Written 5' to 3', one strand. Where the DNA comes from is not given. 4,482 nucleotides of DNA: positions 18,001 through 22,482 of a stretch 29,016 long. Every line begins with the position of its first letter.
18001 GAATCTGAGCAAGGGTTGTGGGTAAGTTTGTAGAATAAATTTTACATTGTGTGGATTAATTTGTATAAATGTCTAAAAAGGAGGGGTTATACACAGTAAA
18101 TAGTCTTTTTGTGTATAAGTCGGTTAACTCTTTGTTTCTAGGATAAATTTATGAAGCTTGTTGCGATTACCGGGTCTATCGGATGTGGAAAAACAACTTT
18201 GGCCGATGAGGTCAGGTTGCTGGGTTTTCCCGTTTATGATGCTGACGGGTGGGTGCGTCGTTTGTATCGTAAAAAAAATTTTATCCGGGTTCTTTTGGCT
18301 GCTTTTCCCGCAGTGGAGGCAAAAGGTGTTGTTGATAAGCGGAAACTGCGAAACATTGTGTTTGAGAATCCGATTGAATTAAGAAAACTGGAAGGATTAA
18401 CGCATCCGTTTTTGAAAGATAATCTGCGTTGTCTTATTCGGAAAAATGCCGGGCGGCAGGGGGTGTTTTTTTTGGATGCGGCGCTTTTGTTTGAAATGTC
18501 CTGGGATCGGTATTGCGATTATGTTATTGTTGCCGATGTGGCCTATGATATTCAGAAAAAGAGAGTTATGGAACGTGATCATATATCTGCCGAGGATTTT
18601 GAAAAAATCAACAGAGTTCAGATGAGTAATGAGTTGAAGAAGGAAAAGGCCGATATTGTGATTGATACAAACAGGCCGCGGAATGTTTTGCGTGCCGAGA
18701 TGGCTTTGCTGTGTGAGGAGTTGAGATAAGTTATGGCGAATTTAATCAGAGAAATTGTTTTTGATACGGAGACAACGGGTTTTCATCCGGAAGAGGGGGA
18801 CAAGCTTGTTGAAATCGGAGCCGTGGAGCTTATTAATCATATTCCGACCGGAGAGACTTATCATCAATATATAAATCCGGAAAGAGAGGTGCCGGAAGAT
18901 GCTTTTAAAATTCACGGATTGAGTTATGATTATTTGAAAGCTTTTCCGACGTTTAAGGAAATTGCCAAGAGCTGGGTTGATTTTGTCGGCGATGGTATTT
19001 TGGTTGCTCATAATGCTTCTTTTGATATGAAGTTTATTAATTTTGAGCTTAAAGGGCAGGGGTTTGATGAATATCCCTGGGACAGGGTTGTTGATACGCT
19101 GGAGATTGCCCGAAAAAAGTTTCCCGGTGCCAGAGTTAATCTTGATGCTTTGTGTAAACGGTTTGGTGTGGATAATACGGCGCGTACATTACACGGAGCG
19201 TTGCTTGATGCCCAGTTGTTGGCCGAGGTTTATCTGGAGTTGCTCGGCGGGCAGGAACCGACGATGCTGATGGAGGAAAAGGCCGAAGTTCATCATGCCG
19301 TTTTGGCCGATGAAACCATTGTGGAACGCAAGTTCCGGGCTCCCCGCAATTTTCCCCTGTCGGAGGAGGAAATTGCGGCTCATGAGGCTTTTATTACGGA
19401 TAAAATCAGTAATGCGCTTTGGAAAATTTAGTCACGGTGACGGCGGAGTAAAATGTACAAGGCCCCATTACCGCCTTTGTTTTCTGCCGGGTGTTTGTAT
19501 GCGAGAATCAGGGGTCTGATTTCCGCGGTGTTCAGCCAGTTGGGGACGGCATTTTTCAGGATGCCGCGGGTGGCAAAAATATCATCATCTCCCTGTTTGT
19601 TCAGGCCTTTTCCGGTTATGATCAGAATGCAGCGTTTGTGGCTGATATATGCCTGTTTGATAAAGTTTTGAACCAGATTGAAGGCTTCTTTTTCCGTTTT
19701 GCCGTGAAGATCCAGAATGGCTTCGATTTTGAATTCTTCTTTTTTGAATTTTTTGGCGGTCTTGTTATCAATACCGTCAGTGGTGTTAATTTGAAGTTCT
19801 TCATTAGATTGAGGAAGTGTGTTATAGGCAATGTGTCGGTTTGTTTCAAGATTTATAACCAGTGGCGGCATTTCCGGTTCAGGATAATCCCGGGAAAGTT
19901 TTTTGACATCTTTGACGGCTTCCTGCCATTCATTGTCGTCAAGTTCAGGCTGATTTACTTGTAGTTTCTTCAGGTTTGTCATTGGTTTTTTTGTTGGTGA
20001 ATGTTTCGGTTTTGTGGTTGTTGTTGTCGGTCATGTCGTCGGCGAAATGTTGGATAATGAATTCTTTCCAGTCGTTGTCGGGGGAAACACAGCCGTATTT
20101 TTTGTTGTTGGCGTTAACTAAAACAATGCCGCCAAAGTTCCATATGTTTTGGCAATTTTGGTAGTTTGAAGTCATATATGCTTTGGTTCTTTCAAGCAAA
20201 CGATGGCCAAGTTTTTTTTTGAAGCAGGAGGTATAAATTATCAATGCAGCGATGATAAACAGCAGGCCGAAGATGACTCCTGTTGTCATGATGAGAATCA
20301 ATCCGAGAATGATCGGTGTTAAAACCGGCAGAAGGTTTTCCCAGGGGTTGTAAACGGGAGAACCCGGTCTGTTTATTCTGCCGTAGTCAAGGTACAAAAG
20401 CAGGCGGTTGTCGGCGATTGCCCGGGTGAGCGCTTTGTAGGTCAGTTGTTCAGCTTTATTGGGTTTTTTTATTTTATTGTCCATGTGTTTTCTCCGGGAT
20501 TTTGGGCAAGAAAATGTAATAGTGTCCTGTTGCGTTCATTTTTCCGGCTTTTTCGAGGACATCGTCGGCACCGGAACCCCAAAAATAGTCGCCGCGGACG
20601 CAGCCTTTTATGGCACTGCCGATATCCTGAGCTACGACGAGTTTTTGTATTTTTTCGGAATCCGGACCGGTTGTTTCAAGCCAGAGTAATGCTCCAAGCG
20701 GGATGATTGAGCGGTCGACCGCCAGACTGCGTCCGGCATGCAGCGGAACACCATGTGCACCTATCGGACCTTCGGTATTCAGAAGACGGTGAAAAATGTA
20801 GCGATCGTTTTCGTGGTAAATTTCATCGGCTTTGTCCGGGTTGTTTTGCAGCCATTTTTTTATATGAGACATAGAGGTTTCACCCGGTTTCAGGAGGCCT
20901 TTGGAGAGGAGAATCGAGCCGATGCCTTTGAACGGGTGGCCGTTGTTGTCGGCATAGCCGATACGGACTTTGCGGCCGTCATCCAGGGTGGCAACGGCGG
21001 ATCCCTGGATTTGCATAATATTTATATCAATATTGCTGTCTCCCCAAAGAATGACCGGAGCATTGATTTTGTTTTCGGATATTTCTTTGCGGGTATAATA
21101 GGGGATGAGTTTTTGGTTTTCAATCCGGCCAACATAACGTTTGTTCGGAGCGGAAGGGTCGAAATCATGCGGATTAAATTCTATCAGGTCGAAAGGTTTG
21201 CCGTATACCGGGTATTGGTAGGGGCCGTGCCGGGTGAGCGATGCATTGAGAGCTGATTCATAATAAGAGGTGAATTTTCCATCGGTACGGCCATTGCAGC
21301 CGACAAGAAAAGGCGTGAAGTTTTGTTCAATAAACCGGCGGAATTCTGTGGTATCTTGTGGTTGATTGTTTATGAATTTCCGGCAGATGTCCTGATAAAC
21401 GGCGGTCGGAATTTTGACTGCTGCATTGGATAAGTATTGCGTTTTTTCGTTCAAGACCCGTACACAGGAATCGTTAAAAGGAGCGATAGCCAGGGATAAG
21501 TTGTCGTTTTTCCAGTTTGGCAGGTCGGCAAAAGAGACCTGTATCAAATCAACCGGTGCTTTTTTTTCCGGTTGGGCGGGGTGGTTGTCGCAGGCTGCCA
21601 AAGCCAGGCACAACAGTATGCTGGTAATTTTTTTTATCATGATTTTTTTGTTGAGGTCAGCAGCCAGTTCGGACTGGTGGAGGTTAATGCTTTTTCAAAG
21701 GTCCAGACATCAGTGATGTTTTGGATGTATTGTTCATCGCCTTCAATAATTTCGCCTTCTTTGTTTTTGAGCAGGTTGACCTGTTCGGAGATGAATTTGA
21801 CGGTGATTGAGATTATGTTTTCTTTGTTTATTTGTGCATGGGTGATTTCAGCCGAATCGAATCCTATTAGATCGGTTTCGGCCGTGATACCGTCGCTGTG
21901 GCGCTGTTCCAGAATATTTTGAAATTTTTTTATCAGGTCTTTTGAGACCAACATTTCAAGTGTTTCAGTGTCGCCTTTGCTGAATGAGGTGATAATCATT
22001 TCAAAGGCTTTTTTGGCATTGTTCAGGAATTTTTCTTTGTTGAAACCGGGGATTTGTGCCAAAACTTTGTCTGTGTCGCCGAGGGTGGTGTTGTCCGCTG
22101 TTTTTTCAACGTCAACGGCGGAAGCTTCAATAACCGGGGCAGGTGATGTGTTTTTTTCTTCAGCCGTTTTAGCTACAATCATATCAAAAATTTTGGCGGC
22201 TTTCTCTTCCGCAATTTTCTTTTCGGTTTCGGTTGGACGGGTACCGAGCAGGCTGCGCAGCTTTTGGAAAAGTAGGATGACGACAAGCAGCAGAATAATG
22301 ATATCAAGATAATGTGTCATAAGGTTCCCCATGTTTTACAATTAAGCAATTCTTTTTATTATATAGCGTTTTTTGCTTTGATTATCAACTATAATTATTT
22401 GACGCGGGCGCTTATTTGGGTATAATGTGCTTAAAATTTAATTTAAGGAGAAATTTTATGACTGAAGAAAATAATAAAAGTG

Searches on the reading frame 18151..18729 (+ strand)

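Call 67: search_protein_families(library=pfam, proteins=[window:18151-18729:+], max_evalue=0.01)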
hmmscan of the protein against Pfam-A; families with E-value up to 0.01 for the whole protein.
window:18151-18729:+ (192 aa): 4 families
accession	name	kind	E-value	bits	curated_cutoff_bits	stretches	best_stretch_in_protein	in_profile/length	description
PF01121.26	CoaE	-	4.1e-33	115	27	1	3-174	2-175/180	Dephospho-CoA kinase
PF13238.12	AAA_18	-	6.2e-05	23.9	29.4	1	4-148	1-117/128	AAA domain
PF13189.12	Cytidylate_kin2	-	0.002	18.7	28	1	4-152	2-141/176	Cytidylate kinase-like family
PF13521.12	AAA_28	-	0.0094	16.6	27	0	4-29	2-28/164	AAA domain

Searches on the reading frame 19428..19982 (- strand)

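Call 67: search_protein_families(library=pfam, proteins=[window:19428-19982:-], max_evalue=0.01)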
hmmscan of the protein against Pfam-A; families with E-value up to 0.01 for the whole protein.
window:19428-19982:- (184 aa): 1 family
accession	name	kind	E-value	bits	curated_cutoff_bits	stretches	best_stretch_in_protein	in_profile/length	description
PF01713.27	Smr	-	7.4e-22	77.7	25.7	1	90-180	1-77/77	Smr domain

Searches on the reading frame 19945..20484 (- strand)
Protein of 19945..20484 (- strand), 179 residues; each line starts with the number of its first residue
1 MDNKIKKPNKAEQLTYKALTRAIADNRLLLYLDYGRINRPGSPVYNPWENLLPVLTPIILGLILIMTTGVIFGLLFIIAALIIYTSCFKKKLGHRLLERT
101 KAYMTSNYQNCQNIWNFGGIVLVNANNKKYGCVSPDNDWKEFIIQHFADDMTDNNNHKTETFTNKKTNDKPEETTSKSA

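Call 67: search_protein_families(library=pfam, proteins=[window:19945-20484:-], max_evalue=0.01)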
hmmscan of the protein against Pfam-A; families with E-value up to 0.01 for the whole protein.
window:19945-20484:- (179 aa): 1 family
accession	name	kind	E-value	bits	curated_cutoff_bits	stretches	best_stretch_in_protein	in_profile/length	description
PF11980.13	DUF3481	-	0.0028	17.8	28.5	1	49-102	7-57/82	C-terminal domain of neuropilin glycoprotein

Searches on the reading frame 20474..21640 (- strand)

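Call 68: search_protein_families(library=pfam, proteins=[window:20474-21640:-], max_evalue=0.001)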
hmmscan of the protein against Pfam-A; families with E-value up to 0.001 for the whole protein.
window:20474-21640:- (388 aa): 2 families
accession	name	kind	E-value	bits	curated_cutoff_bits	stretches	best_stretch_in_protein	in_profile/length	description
PF03562.22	MltA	-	7.8e-50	169.5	24.3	1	123-285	2-163/163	MltA specific insert domain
PF06725.17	3D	-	2.1e-19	69.9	23.8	1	304-377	1-71/72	3D domain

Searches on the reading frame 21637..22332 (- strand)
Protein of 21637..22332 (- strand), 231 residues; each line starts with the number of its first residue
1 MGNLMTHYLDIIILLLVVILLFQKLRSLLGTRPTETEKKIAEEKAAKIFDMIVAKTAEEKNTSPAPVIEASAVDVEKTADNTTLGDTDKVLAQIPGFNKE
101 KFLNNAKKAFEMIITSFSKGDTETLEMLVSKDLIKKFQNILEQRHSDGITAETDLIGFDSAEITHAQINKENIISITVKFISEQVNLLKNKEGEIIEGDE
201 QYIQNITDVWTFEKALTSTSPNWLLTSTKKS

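Call 68: search_protein_families(library=pfam, proteins=[window:21637-22332:-], max_evalue=0.001)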
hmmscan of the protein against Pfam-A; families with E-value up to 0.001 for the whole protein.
window:21637-22332:- (231 aa): 1 family
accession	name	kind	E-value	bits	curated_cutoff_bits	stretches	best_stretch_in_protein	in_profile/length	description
PF04280.21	Tim44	-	1.7e-37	129.2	29.6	1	95-229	13-146/147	Tim44-like domain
